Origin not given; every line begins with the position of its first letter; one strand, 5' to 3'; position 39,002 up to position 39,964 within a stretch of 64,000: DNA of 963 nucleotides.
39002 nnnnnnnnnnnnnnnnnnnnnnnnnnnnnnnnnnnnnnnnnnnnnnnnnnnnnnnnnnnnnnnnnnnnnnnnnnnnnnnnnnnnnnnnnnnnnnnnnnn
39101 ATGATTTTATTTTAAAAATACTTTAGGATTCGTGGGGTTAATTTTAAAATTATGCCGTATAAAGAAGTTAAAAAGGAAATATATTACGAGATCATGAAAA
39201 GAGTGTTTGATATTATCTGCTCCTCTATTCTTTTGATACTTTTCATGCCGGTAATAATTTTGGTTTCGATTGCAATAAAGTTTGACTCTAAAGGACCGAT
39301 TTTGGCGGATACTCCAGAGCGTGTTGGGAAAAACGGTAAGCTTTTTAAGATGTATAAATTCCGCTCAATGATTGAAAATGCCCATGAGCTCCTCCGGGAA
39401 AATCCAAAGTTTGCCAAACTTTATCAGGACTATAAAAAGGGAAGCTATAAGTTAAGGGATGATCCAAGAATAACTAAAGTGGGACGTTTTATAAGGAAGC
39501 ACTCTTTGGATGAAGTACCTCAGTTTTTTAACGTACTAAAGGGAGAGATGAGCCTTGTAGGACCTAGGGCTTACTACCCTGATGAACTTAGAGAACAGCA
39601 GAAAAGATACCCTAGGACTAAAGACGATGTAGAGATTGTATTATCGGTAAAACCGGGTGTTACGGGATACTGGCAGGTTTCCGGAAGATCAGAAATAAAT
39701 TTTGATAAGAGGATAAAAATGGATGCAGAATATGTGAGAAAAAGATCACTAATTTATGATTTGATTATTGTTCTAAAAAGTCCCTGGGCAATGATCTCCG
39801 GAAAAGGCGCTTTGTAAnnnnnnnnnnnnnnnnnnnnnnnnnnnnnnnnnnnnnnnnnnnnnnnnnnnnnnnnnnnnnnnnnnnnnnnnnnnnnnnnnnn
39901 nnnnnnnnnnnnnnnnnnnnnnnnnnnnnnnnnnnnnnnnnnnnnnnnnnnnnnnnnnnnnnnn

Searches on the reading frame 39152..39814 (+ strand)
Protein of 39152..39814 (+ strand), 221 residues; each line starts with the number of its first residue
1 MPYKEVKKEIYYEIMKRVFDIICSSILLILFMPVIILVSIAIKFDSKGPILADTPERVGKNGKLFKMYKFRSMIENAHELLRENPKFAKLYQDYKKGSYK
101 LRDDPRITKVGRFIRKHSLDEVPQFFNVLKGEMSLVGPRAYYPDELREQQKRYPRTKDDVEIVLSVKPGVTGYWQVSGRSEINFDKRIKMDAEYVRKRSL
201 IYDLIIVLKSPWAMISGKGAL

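Call 39: search_protein_families(library=pfam, proteins=[window:39152-39814:+], max_evalue=0.001)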
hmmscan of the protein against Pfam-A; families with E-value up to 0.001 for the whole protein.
window:39152-39814:+ (221 aa): 1 family
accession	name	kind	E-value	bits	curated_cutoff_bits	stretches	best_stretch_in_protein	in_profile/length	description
PF02397.22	Bac_transf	-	4.1e-62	209.3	27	1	16-215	1-178/179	Bacterial sugar transferase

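Call 54: search_protein_families(library=ncbifam, proteins=[window:39152-39814:+], max_evalue=0.001)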
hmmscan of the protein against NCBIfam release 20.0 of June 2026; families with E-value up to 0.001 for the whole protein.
window:39152-39814:+ (221 aa): 10 families
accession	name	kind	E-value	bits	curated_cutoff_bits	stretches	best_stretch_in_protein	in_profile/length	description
TIGR03025.1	EPS_sugtrans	subfamily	6.4e-76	256.4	295.55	1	12-220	254-444/445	exopolysaccharide biosynthesis polyprenyl glycosylphosphotransferase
TIGR03022.1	WbaP_sugtrans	subfamily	2.8e-74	251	403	1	13-220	256-455/456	undecaprenyl-phosphate galactose phosphotransferase WbaP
NF052601.1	undeca_RfbP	equivalog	4e-65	219.5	330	1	8-212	37-233/244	undecaprenyl-phosphate galactose phosphotransferase family protein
TIGR03023.1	WcaJ_sugtrans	equivalog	1.5e-62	212.4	410.75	1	11-220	258-452/453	undecaprenyl-phosphate glucose phosphotransferase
NF041877.1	EPS_EpsZ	equivalog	8.1e-58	196.2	800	1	14-220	264-458/459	exopolysaccharide biosynthesis polyisoprenyl-phosphate hexose-1-phosphate transferase EpsZ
NF011751.0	PRK15204.1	equivalog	3.7e-54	184.1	907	1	14-219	278-474/476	undecaprenyl-phosphate galactose phosphotransferase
TIGR03013.1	EpsB_2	subfamily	1.3e-44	153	393.35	1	9-220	248-442/443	TIGR03013 family XrtA/PEP-CTERM system glycosyltransferase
NF007518.0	PRK10124.1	equivalog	1.2e-37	129.8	684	1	13-208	271-451/464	undecaprenyl-phosphate glucose phosphotransferase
NF050817.1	PolSacchBiosHfsE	equivalog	9.5e-34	116.9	750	1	14-208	270-453/467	polysaccharide biosynthesis protein HfsE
NF045514.1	glycotran_HepC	equivalog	4.1e-28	98.2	140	1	9-140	110-211/220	heterocyst development glycosyltransferase HepC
